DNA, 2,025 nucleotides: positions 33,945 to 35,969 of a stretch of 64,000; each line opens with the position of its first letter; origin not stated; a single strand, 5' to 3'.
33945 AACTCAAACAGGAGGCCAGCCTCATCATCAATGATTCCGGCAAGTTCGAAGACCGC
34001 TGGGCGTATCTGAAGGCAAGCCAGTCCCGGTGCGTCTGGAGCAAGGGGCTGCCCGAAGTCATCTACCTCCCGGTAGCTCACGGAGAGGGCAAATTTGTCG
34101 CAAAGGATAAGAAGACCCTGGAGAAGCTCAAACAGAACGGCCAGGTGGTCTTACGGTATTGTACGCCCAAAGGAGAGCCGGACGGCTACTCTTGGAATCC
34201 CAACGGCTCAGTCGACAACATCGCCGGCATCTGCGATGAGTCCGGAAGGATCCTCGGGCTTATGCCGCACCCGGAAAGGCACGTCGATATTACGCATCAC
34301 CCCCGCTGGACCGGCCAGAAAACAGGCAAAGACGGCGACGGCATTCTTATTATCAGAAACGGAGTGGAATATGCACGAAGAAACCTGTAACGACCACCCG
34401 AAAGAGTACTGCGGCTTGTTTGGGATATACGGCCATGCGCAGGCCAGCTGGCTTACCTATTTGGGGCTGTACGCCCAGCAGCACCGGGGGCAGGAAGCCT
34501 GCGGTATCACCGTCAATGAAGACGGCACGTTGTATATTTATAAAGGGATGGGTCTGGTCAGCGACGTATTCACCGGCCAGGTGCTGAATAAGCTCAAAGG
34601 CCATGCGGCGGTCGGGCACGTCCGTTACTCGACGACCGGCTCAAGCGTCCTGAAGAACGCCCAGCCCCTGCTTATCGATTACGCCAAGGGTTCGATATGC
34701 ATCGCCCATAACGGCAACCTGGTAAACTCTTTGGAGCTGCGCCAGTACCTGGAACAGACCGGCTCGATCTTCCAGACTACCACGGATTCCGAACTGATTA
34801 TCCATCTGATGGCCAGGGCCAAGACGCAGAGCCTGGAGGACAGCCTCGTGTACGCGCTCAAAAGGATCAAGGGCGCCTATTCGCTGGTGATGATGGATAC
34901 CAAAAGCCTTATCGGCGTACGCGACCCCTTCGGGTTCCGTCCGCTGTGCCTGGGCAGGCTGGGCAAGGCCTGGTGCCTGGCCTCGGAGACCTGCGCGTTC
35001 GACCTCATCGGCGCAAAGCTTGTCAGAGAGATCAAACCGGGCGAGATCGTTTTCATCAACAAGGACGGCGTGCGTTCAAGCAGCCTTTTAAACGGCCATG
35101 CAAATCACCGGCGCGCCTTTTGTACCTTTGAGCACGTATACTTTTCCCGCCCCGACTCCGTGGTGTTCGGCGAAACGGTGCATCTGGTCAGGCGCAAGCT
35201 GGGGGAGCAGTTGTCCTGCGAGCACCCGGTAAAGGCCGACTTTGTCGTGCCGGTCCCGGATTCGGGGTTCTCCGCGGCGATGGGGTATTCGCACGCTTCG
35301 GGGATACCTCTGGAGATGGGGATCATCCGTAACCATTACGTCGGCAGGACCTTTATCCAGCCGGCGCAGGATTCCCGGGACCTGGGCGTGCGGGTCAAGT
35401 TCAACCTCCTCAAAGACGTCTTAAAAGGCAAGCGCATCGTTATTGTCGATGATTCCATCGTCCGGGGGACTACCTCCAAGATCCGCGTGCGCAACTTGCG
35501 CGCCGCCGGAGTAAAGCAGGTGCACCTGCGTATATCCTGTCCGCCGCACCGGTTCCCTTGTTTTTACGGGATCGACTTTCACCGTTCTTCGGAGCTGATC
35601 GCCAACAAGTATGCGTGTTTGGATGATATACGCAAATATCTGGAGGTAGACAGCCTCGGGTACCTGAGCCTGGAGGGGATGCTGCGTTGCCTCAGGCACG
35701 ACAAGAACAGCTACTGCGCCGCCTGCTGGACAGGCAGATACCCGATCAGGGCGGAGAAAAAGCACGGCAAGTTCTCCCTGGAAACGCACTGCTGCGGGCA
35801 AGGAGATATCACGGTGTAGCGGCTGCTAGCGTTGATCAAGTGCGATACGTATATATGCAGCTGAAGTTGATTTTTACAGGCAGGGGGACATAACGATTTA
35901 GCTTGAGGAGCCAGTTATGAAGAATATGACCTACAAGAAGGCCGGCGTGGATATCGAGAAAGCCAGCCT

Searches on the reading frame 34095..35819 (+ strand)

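Call 13: search_protein_families(library=pfam, proteins=[window:34095-35819:+], max_evalue=0.001)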
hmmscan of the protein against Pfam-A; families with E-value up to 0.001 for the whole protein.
window:34095-35819:+ (574 aa): 4 families
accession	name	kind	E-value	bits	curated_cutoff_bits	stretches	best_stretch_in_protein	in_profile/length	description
PF13537.11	GATase_7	-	1.6e-20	73.8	25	1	185-302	9-121/123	Glutamine amidotransferase domain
PF13522.11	GATase_6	-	1.7e-18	67.3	27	1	168-298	9-130/130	Glutamine amidotransferase domain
PF13230.11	GATase_4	-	4.1e-07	29.6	23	1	166-240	68-138/272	Glutamine amidotransferases class-II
PF00156.33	Pribosyltran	-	5.3e-06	26.3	26.3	1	377-480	26-122/158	Phosphoribosyl transferase domain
